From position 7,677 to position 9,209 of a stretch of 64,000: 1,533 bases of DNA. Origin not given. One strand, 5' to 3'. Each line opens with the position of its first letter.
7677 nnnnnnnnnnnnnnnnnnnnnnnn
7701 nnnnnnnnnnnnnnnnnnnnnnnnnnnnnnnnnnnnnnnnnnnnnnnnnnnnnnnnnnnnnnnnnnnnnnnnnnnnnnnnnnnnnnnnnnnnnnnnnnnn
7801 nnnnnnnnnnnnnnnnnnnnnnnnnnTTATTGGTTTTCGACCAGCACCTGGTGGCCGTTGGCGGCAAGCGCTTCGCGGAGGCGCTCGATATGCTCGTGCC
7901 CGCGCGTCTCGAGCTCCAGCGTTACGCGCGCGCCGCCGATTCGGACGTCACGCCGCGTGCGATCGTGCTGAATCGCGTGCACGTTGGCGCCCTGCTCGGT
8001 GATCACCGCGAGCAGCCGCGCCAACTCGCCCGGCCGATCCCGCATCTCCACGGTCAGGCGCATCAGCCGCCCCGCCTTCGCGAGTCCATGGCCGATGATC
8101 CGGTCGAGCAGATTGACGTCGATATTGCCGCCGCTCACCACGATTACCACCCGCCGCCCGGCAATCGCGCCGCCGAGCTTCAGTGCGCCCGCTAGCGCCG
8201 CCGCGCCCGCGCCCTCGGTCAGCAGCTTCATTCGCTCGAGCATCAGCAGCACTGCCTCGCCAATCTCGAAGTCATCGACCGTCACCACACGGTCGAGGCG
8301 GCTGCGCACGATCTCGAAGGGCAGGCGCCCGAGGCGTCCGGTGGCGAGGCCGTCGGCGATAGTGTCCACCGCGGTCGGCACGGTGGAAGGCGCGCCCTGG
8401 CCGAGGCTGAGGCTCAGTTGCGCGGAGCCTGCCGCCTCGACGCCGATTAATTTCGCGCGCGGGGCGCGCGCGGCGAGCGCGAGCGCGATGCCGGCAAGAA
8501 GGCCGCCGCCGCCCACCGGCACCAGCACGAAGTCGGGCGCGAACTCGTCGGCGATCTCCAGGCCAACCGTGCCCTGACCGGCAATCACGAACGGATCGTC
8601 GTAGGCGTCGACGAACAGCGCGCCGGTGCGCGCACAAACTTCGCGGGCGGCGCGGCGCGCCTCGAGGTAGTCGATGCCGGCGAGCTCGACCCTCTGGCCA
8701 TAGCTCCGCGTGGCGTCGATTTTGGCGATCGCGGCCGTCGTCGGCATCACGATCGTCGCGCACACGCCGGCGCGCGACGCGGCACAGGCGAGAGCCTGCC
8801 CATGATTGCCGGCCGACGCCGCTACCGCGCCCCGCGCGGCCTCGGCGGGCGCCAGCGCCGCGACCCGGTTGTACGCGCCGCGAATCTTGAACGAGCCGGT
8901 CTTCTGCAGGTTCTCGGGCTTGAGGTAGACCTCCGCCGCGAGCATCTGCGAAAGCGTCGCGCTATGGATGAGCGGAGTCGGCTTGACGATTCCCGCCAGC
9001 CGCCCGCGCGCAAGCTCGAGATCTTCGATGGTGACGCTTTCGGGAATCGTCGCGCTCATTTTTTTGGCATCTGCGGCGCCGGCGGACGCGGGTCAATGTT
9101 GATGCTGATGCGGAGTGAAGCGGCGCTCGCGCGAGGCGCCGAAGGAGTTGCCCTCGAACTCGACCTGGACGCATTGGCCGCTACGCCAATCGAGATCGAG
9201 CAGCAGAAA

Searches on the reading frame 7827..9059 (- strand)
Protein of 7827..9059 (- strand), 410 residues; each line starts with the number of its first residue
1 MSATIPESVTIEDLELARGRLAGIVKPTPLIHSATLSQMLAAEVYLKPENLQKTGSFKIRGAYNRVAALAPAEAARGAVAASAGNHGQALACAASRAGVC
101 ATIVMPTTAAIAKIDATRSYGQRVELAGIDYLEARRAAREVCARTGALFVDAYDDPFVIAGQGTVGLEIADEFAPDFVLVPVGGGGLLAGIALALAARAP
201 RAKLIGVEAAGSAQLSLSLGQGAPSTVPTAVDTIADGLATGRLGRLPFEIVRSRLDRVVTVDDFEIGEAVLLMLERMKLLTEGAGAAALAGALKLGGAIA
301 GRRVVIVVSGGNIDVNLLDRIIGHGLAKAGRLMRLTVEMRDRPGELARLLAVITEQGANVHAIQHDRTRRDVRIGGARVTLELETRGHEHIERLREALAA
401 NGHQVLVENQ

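Call 16: search_protein_families(library=pfam, proteins=[window:7827-9059:-])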
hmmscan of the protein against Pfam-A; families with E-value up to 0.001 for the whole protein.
window:7827-9059:- (410 aa): 3 families
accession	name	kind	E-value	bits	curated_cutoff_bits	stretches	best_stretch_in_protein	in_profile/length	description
PF00291.31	PALP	-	3.4e-82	276.6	35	1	24-310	4-295/295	Pyridoxal-phosphate dependent enzyme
PF01842.31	ACT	-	5.9e-09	36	27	1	334-400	2-63/66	ACT domain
PF13291.12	ACT_4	-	1.8e-07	32.1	27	1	333-399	7-70/80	ACT domain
